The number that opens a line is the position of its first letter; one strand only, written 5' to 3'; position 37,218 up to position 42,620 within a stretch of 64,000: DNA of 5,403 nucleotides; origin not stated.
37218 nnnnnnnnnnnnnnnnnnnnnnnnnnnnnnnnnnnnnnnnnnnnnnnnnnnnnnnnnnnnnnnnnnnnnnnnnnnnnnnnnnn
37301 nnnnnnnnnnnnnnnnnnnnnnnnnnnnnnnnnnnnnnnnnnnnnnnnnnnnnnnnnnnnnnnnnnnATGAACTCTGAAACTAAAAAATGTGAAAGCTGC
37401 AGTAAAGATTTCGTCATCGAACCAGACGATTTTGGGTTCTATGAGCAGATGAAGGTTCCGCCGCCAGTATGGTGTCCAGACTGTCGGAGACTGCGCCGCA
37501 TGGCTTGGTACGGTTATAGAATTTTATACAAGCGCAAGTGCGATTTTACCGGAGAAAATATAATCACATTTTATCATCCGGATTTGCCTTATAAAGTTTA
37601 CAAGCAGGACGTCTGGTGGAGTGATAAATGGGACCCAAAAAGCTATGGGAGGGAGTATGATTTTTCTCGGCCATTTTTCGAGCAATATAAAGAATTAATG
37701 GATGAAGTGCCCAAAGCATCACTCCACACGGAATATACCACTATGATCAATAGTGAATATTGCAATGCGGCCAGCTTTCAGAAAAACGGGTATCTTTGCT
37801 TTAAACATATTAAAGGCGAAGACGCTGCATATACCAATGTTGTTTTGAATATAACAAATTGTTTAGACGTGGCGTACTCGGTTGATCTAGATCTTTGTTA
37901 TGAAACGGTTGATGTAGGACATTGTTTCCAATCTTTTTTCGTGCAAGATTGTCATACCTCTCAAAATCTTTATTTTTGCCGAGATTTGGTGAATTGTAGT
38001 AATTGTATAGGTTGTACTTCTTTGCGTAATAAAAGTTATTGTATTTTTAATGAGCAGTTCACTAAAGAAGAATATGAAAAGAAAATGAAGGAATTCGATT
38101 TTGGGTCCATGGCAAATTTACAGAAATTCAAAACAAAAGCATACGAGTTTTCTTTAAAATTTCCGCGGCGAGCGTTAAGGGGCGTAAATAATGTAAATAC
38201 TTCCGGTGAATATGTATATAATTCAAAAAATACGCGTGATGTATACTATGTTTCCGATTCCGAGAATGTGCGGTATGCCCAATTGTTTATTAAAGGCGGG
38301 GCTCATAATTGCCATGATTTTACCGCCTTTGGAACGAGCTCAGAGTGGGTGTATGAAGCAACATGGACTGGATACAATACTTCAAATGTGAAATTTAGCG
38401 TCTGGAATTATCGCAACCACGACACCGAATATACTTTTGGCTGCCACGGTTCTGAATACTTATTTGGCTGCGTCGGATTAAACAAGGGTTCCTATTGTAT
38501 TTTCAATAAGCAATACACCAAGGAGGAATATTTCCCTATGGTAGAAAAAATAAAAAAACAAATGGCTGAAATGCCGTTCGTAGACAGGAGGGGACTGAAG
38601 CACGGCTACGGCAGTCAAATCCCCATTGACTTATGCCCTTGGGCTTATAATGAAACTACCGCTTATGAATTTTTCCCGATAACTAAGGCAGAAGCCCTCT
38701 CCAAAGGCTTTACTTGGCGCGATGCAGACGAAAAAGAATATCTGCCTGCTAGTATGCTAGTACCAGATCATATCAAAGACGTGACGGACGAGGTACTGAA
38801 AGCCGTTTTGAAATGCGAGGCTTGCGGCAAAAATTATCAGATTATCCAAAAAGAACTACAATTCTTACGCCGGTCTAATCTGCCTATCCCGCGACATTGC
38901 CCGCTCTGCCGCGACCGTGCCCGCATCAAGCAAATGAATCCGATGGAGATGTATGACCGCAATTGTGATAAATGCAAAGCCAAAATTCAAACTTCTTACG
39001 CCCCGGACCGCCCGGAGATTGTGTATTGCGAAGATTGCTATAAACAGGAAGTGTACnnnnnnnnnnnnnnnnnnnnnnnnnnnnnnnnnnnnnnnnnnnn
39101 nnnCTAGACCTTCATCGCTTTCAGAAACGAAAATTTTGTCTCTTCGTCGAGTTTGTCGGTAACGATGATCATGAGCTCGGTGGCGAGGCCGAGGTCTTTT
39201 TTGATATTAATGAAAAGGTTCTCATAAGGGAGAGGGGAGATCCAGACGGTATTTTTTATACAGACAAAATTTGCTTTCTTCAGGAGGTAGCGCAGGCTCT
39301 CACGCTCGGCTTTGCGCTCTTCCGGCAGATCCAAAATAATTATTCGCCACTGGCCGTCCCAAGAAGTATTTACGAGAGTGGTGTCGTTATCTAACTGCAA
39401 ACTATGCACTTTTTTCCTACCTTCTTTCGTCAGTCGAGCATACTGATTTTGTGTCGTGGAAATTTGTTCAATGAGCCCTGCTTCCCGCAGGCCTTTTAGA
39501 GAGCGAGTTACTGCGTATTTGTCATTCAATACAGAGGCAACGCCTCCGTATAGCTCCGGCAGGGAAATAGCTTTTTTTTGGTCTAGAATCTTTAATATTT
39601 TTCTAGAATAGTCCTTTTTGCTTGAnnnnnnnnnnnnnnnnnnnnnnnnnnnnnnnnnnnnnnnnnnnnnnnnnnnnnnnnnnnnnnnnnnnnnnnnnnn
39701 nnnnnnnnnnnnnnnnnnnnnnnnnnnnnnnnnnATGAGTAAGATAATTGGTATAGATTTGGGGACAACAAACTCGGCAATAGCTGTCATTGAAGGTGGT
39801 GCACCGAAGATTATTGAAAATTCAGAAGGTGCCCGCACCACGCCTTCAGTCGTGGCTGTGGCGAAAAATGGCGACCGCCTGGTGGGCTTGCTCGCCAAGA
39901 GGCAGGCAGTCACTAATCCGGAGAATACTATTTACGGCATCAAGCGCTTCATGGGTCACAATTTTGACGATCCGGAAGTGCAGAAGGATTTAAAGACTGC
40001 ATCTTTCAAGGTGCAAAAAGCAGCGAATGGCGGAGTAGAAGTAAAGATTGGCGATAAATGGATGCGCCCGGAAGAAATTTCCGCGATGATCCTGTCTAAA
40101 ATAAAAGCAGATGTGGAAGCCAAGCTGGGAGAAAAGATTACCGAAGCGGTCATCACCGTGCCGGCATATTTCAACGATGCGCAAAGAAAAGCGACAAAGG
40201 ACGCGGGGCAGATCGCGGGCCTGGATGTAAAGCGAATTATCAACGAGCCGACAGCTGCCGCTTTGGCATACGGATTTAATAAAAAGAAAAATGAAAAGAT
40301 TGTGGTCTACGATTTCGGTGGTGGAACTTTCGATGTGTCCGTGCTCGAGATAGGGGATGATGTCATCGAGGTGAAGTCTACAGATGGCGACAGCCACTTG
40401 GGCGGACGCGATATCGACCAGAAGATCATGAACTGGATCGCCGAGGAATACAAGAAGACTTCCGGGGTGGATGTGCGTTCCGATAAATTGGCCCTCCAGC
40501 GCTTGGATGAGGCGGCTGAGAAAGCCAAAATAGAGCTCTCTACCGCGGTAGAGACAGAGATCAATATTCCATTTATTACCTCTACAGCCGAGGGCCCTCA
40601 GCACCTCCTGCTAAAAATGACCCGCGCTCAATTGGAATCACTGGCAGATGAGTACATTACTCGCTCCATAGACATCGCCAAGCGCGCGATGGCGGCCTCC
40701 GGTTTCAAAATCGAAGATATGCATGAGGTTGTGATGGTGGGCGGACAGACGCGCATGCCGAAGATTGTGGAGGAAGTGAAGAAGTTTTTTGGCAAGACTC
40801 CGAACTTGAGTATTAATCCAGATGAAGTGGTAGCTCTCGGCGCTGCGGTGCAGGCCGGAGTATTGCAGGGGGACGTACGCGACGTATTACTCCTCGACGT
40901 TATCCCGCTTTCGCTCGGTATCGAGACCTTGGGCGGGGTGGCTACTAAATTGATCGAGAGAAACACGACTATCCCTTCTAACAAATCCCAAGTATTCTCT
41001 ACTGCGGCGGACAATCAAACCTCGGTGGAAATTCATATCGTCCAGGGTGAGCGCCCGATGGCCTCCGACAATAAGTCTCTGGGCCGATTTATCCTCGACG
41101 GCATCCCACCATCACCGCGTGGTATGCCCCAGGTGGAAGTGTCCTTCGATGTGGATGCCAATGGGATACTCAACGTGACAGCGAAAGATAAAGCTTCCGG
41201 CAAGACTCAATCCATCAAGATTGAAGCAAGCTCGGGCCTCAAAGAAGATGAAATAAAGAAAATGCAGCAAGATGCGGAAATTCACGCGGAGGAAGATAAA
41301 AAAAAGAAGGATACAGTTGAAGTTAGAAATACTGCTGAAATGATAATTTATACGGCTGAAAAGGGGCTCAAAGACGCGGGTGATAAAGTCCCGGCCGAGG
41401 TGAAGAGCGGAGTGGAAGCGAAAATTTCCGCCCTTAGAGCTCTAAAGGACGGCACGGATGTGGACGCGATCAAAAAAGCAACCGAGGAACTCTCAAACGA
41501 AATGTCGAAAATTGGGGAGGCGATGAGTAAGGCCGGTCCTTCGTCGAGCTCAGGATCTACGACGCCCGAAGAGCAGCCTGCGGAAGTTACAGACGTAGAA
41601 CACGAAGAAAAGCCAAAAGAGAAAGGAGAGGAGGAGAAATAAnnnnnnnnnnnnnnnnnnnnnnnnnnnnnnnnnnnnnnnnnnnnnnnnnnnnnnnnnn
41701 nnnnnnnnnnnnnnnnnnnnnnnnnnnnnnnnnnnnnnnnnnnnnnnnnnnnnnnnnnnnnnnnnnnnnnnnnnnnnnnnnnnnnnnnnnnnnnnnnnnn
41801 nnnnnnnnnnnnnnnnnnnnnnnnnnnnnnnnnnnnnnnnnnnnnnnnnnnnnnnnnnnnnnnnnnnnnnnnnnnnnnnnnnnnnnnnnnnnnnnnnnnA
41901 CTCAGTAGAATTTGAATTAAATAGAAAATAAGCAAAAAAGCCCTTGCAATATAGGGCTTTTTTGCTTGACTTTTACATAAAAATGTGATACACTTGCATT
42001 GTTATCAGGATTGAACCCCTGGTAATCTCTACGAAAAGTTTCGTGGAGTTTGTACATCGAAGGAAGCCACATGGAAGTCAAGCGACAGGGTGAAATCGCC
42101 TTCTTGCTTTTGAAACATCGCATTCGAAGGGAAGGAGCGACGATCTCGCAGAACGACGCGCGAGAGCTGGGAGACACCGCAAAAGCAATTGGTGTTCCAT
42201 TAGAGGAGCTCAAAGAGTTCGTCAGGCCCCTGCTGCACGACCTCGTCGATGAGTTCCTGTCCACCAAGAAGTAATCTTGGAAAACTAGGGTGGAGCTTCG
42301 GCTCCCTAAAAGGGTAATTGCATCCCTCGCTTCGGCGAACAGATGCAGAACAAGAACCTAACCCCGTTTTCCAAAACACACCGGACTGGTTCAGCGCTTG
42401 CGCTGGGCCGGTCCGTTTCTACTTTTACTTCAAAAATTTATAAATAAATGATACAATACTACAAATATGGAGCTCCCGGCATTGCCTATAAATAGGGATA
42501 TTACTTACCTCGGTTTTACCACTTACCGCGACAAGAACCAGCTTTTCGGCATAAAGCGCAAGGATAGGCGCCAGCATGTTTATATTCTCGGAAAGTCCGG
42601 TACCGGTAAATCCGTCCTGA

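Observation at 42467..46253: VirD4/TraD-like ATPase ends 1 nt before a family member and carries the same type of zinc ribbon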

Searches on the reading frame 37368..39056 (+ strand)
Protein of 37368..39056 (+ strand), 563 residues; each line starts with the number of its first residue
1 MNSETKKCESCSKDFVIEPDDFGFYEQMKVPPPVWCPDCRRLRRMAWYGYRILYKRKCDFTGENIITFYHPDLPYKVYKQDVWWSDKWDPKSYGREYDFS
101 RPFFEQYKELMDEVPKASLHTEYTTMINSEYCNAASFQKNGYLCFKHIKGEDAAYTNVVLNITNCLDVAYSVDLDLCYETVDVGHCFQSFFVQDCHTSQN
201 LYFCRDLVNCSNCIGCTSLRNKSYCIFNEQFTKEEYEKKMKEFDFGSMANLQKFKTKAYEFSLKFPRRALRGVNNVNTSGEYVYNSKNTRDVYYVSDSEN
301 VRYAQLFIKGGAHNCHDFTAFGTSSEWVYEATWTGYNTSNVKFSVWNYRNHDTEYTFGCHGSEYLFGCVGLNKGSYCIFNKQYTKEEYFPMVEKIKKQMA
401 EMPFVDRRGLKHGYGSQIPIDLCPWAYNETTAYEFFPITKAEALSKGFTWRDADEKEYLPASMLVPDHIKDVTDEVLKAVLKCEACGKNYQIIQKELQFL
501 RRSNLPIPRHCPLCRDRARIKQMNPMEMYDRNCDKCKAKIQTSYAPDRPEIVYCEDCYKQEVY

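Call 6: search_protein_families(library=pfam, proteins=[window:37368-39056:+], max_evalue=0.01)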
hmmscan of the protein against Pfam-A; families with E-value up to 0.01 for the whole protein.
window:37368-39056:+ (563 aa): 1 family
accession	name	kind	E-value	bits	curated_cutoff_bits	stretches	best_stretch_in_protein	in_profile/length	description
PF23477.1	zf_Tbcl_2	-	4.3e-05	23.6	27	1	527-560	2-35/37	Probable treble clef zinc finger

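Call 7: search_protein_families(library=ncbifam, proteins=[window:37368-39056:+], max_evalue=0.01)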
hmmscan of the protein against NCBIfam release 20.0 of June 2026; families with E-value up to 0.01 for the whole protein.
window:37368-39056:+ (563 aa): 1 family
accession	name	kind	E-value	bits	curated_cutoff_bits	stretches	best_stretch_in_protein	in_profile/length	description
TIGR04272.1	cxxc_cxxc_Mbark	domain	0.0012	18.5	36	1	527-560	2-35/37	CxxC-x17-CxxC domain-containing protein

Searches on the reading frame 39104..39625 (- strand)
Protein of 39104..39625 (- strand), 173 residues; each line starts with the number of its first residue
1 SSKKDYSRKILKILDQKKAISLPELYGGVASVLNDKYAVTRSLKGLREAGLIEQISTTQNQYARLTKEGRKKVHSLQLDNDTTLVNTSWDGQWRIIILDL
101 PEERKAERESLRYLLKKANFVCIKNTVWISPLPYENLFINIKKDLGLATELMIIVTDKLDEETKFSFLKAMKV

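Call 21: search_protein_families(library=pfam, proteins=[window:39104-39625:-], max_evalue=0.001)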
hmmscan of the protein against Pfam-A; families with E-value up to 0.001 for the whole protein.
window:39104-39625:- (173 aa): 1 family
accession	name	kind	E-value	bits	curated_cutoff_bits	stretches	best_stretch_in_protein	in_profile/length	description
PF20803.2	PaaX_M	-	2.7e-18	66.3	24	1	87-162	2-77/83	PaaX protein central Cas2-like domain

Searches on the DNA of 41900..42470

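Call 70: search_rna_families(source=window, start=41900, end=42470, threshold=evalue, max_evalue=1)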
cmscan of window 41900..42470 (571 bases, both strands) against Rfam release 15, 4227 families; matches with E-value up to 1: 8.
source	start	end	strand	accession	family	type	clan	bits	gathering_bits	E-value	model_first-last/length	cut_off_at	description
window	41931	41986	-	RF00506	Thr_leader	Cis-reg; leader;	-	27.4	55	0.005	1-118/118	no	Threonine operon leader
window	41900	41966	+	RF00506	Thr_leader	Cis-reg; leader;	-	23.5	55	0.04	8-118/118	5'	Threonine operon leader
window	41925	41991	-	RF01770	rimP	Cis-reg; leader;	-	23.3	47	0.19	1-102/102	no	Gammaprotebacteria rimP leader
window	41909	41985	+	RF00885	MIR821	Gene; miRNA;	-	21.8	249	0.078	1-275/275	no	MIR821 microRNA precursor family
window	41900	41966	+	RF01859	Phe_leader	Cis-reg; leader;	-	21.5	55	0.4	59-125/125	5'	Phenylalanine leader peptide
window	41902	41963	+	RF02057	STnc40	Gene; sRNA;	-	20.2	45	0.64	1-70/70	no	Salmonella enterica sRNA STnc40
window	41928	41962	+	RF02438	SpF51_sRNA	Gene; sRNA;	-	20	50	0.43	1-45/45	no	Streptococcus sRNA SpF51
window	41931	42006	-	RF01859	Phe_leader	Cis-reg; leader;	-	19.8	55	0.94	1-125/125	no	Phenylalanine leader peptide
